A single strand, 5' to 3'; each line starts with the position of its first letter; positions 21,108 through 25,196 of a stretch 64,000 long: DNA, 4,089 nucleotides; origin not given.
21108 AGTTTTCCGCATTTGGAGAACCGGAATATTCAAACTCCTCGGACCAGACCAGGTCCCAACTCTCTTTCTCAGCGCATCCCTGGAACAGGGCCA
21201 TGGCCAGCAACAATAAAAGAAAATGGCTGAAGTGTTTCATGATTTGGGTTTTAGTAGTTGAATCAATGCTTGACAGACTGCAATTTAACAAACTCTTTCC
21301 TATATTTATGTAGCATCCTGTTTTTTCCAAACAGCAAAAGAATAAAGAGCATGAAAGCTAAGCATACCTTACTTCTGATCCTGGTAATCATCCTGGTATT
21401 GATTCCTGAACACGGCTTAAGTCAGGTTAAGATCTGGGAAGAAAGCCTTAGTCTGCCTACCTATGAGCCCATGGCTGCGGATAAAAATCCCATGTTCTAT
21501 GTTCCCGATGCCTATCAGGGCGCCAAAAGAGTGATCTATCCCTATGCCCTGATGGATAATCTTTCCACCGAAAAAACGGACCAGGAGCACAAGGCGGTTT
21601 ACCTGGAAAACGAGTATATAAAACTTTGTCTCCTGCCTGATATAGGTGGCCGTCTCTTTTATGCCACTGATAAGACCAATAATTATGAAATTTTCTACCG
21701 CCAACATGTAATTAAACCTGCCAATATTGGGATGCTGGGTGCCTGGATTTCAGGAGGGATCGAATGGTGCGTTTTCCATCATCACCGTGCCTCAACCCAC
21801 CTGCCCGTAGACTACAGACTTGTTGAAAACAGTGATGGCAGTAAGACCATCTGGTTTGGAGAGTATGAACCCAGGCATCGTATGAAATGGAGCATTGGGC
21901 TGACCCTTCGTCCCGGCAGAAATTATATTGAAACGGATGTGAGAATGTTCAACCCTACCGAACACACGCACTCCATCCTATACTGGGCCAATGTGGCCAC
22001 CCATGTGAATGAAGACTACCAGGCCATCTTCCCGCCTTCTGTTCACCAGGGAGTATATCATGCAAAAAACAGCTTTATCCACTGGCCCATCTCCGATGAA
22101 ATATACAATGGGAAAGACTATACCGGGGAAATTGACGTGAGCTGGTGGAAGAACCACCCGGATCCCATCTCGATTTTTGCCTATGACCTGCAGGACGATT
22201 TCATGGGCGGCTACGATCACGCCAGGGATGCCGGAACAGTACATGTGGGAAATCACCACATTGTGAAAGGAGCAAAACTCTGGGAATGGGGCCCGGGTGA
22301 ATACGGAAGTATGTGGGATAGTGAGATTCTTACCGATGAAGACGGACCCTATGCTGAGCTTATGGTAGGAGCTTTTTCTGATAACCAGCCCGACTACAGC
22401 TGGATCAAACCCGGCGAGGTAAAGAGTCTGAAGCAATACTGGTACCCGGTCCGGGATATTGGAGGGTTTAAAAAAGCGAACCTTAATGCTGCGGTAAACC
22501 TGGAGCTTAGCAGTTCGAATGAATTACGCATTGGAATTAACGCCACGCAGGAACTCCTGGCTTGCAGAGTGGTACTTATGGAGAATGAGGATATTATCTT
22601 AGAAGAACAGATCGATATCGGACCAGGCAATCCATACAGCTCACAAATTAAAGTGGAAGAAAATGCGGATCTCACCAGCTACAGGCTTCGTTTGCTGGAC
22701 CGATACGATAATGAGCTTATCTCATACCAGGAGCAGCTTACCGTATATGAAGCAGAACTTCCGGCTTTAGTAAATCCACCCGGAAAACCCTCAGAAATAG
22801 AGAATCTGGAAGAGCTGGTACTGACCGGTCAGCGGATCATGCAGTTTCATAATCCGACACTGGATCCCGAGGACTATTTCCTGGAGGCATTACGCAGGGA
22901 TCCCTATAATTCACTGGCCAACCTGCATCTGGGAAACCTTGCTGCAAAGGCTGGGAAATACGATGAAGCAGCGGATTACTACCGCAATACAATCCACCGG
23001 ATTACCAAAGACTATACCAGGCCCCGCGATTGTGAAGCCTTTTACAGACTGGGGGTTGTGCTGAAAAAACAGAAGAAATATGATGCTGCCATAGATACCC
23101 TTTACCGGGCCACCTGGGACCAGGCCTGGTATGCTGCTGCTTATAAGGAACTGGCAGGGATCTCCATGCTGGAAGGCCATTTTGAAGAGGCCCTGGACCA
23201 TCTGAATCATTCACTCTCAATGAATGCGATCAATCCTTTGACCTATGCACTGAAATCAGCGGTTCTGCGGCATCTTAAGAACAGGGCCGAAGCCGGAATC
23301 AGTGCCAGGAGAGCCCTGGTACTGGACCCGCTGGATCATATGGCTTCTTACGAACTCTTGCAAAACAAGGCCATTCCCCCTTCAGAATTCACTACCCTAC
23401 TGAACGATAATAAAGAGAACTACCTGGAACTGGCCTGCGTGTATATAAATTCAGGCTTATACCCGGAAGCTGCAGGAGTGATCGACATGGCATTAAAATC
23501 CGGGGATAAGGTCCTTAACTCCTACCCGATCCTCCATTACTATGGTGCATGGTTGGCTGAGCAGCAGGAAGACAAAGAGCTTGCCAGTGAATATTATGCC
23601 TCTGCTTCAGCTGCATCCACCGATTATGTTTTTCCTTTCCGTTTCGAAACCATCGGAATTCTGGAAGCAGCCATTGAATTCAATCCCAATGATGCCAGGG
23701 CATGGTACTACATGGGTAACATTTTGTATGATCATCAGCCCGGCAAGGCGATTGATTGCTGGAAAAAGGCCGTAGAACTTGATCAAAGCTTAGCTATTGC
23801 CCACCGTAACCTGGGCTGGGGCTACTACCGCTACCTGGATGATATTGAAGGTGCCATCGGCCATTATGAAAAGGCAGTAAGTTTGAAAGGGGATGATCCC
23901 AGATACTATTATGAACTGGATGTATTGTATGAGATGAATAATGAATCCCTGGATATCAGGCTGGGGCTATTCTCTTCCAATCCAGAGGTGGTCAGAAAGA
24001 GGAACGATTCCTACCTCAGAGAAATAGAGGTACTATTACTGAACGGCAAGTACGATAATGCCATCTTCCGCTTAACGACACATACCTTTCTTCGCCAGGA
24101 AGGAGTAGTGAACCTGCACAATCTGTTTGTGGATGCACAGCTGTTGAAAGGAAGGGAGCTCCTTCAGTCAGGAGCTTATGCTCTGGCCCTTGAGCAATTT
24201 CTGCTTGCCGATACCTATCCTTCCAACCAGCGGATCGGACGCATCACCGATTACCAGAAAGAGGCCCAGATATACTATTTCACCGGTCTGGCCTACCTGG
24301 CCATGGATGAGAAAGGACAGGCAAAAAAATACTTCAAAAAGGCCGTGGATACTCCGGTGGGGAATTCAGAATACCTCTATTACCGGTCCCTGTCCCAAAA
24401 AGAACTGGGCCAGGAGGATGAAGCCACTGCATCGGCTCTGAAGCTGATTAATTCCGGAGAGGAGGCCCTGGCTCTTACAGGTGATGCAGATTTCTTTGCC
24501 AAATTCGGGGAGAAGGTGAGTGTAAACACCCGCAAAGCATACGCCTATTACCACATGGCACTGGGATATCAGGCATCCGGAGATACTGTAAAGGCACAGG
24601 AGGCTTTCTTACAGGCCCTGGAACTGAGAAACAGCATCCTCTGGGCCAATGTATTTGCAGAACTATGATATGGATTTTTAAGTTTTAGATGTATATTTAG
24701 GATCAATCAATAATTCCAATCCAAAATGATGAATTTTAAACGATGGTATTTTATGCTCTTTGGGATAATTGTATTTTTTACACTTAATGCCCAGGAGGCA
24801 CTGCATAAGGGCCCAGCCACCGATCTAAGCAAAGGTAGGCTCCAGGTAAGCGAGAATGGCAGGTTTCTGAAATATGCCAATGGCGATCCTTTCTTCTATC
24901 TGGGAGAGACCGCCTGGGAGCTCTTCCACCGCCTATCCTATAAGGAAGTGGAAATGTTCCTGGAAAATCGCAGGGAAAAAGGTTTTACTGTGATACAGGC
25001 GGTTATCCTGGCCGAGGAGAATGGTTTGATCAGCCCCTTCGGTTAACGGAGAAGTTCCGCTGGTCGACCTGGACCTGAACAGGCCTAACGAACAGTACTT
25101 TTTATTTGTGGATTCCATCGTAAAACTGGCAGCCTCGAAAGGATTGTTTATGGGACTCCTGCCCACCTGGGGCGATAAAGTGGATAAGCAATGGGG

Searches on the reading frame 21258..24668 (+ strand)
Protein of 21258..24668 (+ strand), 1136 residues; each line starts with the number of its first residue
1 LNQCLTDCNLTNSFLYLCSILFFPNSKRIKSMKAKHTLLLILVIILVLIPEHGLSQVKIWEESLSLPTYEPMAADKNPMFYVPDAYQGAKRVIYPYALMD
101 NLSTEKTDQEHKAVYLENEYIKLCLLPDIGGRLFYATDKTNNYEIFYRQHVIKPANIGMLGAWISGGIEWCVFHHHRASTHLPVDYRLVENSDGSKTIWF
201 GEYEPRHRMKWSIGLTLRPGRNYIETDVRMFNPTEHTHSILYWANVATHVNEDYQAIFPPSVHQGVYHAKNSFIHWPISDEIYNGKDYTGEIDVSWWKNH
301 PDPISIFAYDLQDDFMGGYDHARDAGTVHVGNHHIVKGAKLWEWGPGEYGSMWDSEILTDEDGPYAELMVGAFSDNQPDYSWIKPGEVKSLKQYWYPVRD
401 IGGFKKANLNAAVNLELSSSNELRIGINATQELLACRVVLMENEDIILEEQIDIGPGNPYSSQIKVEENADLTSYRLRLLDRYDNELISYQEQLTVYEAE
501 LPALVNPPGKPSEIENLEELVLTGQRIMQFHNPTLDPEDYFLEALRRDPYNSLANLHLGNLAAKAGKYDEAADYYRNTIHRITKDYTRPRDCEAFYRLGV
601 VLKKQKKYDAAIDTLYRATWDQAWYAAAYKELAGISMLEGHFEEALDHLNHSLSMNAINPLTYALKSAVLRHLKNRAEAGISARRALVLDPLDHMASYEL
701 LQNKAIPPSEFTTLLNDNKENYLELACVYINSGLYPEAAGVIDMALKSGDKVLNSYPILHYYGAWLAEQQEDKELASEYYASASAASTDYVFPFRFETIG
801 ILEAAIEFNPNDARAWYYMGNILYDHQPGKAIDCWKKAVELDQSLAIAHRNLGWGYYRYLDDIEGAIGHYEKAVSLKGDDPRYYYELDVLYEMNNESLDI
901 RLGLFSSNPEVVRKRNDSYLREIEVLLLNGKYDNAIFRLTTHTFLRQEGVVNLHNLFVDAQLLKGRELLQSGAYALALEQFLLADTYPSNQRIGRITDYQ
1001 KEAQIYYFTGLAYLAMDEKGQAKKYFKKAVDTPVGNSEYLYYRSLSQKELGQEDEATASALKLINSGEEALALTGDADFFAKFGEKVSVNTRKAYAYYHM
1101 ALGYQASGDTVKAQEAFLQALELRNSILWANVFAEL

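Call 9: search_protein_families(library=pfam, proteins=[window:21258-24668:+], max_evalue=0.001)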
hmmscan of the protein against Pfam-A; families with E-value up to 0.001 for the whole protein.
window:21258-24668:+ (1136 aa): 12 families
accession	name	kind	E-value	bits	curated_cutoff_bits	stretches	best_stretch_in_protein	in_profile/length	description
PF17128.10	DUF5107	-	9e-52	176.4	24.4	1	93-398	6-310/310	Domain of unknown function (DUF5107)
PF07719.23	TPR_2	-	6.4e-21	73.1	27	0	1094-1124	1-31/34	Tetratricopeptide repeat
PF00515.34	TPR_1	-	3.4e-16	58.7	27.8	1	593-618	2-27/34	Tetratricopeptide repeat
PF13431.12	TPR_17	-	7.2e-16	57.5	24.4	0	540-571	1-32/34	Tetratricopeptide repeat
PF13424.12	TPR_12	-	5.6e-15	55.7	30.1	1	554-618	5-71/77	Tetratricopeptide repeat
PF13432.12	TPR_16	-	1.4e-12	48.2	32.7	1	540-576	19-55/65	Tetratricopeptide repeat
PF13414.12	TPR_11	-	9.7e-12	44.8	26.8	2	830-854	12-36/42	TPR repeat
PF13176.12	TPR_7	-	2.2e-09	37.1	27.9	0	557-587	4-33/36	Tetratricopeptide repeat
PF13181.12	TPR_8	-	3.6e-09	36.5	25.7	0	1003-1031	1-29/34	Tetratricopeptide repeat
PF13428.12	TPR_14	-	3.9e-08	33.6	23.5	0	856-887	10-41/44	Tetratricopeptide repeat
PF13174.12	TPR_6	-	1.2e-07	32.4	26.3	0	593-617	1-25/33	Tetratricopeptide repeat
PF14559.12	TPR_19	-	4.5e-07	30.5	25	0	604-652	3-51/68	Tetratricopeptide repeat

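Call 81: search_protein_families(library=ncbifam, proteins=[window:21258-24668:+], max_evalue=0.00001)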
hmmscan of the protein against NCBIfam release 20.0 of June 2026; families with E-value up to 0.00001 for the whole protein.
window:21258-24668:+ (1136 aa): 7 families
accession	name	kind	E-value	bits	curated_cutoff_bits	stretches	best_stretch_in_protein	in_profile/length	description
NF040959.1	MamA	equivalog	6.8e-22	77.9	200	2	559-691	44-170/204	magnetosome protein MamA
TIGR02521.1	type_IV_pilW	equivalog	2e-18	66.8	154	0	543-662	56-171/234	type IV pilus biogenesis/stability protein PilW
TIGR02917.1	PEP_TPR_lipo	equivalog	3.4e-12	45.1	312.2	0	538-691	519-666/899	XrtA/PEP-CTERM system TPR-repeat protein PrsT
TIGR02795.1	tol_pal_ybgF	equivalog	6.2e-08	33.3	90.1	0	541-615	28-99/119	tol-pal system protein YbgF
TIGR02552.1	LcrH_SycD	equivalog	8.4e-08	32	104.8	0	1000-1041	83-124/136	SycD/LcrH family type III secretion system chaperone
NF033920.0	C39_PA2778_fam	equivalog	2.5e-07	30.4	150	0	505-618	144-250/255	PA2778 family cysteine peptidase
NF033762.1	social_mot_Tgl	equivalog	8.1e-07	28.6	225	0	796-939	83-227/252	social motility TPR repeat lipoprotein Tgl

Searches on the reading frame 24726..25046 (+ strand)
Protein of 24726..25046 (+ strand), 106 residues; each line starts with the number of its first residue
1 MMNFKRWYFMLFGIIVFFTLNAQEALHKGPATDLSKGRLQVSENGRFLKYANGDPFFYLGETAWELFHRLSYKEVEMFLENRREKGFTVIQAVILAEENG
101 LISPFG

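Call 9: search_protein_families(library=pfam, proteins=[window:24726-25046:+], max_evalue=0.001)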
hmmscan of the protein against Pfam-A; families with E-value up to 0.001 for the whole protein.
window:24726-25046:+ (106 aa): 1 family
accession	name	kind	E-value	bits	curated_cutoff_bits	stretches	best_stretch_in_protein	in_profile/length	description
PF13204.13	Apiosidase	-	2.3e-22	80.5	26.5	1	42-104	1-63/320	Apiosidase-like, catalytic domain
